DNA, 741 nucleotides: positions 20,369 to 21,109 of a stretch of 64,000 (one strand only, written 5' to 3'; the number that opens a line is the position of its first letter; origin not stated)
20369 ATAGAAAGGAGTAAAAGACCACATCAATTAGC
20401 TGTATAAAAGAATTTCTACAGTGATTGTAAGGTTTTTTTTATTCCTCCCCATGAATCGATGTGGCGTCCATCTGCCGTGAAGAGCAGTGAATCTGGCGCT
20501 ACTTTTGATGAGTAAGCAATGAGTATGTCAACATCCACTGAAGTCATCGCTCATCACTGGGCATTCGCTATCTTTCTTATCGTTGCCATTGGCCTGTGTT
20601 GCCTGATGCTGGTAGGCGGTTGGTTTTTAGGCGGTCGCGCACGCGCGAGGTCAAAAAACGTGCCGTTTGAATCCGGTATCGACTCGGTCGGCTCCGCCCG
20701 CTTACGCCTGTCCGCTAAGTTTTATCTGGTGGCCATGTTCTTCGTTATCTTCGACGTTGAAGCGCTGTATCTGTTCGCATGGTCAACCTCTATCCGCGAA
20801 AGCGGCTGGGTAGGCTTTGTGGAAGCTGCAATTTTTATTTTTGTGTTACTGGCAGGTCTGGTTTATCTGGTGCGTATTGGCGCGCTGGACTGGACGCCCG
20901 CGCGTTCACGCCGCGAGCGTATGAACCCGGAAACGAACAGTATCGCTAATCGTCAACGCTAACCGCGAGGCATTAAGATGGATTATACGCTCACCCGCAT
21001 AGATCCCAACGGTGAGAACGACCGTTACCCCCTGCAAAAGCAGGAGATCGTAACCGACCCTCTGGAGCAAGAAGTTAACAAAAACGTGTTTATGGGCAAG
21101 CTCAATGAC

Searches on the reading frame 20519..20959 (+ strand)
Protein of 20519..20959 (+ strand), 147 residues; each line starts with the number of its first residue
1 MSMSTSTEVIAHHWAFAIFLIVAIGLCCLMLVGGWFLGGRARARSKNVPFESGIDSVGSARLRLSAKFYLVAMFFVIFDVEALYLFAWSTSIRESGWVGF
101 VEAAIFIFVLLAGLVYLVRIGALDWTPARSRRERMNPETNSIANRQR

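Call 64: list_cluster_members(proteins=[window:20519-20959:+, window:24036-25370:+, window:45859-47526:+, window:47526-48281:+, window:48299-49153:+, window:49156-50115:+, window:55100-57079:-, window:58054-59190:-, window:61486-62685:+, window:62908-63687:+])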
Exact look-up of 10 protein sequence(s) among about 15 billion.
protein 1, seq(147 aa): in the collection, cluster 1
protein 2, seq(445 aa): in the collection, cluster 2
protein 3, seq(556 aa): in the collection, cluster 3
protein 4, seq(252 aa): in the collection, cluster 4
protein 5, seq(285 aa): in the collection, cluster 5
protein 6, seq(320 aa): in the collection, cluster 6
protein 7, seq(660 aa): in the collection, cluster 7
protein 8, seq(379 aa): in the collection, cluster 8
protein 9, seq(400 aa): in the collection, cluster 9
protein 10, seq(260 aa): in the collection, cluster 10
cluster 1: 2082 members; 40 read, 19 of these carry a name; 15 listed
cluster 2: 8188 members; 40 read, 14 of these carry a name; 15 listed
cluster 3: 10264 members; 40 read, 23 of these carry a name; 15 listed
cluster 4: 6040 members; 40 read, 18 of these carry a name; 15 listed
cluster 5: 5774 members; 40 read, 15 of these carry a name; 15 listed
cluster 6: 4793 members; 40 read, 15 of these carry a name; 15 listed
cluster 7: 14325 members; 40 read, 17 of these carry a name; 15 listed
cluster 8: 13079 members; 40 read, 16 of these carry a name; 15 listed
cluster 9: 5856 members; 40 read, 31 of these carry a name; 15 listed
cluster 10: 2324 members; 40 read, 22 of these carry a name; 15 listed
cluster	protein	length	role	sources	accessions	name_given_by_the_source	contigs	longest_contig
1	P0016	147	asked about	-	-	NADH-quinone oxidoreductase subunit NuoA [Escherichia coli] | NADH-quinone oxidoreductase subunit A | NADH-quinone oxidoreductase subunit A n=80 Tax=Enterobacteriaceae TaxID=543 ...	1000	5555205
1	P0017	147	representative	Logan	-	-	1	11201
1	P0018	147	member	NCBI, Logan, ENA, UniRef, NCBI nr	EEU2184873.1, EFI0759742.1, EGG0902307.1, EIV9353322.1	NADH-quinone oxidoreductase subunit NuoA [Escherichia coli] | NADH-quinone oxidoreductase subunit NuoA n=1 Tax=Escherichia TaxID=561 RepID=UPI0007E46623 | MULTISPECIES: NADH-quinone oxidoreductase subunit NuoA [Escherichia]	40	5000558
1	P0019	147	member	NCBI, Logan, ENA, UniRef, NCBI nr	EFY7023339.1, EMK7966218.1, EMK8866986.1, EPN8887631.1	NADH-quinone oxidoreductase subunit NuoA [Escherichia coli] | NADH-quinone oxidoreductase subunit NuoA n=1 Tax=Escherichia coli TaxID=562 ...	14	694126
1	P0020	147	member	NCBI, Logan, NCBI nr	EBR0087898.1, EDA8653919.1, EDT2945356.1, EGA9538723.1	NADH-quinone oxidoreductase subunit NuoA [Salmonella enterica] | NADH-quinone oxidoreductase subunit NuoA [Salmonella enterica subsp. enterica serovar ...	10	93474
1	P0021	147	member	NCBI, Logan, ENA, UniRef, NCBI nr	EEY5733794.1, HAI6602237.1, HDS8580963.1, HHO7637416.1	NADH-quinone oxidoreductase subunit NuoA [Escherichia coli] | NADH-quinone oxidoreductase subunit NuoA n=1 Tax=Escherichia coli TaxID=562 ...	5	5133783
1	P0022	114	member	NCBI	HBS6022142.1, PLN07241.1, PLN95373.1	NADH-quinone oxidoreductase subunit NuoA, partial [Klebsiella pneumoniae]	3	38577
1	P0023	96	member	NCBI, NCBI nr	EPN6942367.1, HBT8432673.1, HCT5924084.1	TPA: NADH-quinone oxidoreductase subunit NuoA, partial [Klebsiella pneumoniae] | NADH-quinone oxidoreductase subunit NuoA [Klebsiella pneumoniae]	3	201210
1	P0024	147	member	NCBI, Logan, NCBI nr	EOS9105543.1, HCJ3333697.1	NADH-quinone oxidoreductase subunit NuoA [Escherichia coli]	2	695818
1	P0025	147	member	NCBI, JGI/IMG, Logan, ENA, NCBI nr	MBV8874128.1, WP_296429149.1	MAG: NADH-quinone oxidoreductase subunit NuoA [Metakosakonia sp.] | NADH-quinone oxidoreductase subunit NuoA [Phytobacter sp.]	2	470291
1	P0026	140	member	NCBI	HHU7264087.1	TPA: NADH-quinone oxidoreductase subunit NuoA, partial [Escherichia coli]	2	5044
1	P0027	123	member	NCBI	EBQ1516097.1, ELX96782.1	NADH:ubiquinone oxidoreductase subunit A, partial [Salmonella enterica subsp. enterica ...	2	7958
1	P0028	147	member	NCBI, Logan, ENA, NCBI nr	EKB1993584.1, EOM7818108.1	NADH-quinone oxidoreductase subunit NuoA [Escherichia coli]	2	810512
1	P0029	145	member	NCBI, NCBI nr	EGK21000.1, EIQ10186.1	NADH-ubiquinone/plastoquinone oxidoreductase, chain 3 family protein [Shigella flexneri ...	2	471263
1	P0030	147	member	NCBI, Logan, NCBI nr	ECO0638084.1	NADH-quinone oxidoreductase subunit NuoA [Salmonella enterica subsp. enterica serovar ...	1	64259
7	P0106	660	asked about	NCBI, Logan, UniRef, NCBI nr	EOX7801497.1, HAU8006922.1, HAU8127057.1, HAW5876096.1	TPA: bifunctional UDP-4-amino-4-deoxy-L-arabinose formyltransferase/UDP-glucuronic acid ... | bifunctional UDP-4-amino-4-deoxy-L-arabinose formyltransferase/UDP-glucuronic acid ...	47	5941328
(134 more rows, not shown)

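Call 65: find_encoding_contigs(protein=P0106, flank=10000, max_places=6)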
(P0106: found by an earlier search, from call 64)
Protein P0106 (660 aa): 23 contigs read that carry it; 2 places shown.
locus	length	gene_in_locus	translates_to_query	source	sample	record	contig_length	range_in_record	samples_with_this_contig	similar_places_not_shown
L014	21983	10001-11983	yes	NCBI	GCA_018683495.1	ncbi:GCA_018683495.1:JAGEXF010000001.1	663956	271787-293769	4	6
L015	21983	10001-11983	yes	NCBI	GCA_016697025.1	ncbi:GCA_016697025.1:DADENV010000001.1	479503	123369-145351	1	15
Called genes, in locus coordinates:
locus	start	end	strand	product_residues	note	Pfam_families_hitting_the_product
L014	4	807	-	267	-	PF03328:HpcH_HpaI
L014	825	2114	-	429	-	PF07690:MFS_1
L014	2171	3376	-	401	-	PF02746:MR_MLE_N, PF13378:MR_MLE_C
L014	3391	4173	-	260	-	PF09339:HTH_IclR, PF01614:IclR_C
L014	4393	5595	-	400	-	PF00994:MoCF_biosynth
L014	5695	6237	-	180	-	PF07437:YfaZ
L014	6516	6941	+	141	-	PF00293:NUDIX, PF14815:NUDIX_4 (weak)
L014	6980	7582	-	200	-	PF00300:His_Phos_1 (faint)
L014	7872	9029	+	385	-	PF00155:Aminotran_1_2, PF01041:DegT_DnrJ_EryC1, PF01053:Cys_Met_Meta_PP, PF01212:Beta_elim_lyase (weak), PF00266:Aminotran_5 (weak)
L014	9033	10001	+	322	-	PF00535:Glycos_transf_2, PF10111:Glyco_tranf_2_2, PF13641:Glyco_tranf_2_3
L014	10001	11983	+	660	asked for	PF00551:Formyl_trans_N, PF02911:Formyl_trans_C, PF01370:Epimerase, PF16363:GDP_Man_Dehyd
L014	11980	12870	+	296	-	PF01522:Polysacc_deac_1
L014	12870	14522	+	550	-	PF02366:PMT, PF13231:PMT_2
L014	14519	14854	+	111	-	PF00892:EamA, PF00893:Multi_Drug_Res (faint)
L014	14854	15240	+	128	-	-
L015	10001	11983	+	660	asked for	PF00551:Formyl_trans_N, PF02911:Formyl_trans_C, PF01370:Epimerase, PF16363:GDP_Man_Dehyd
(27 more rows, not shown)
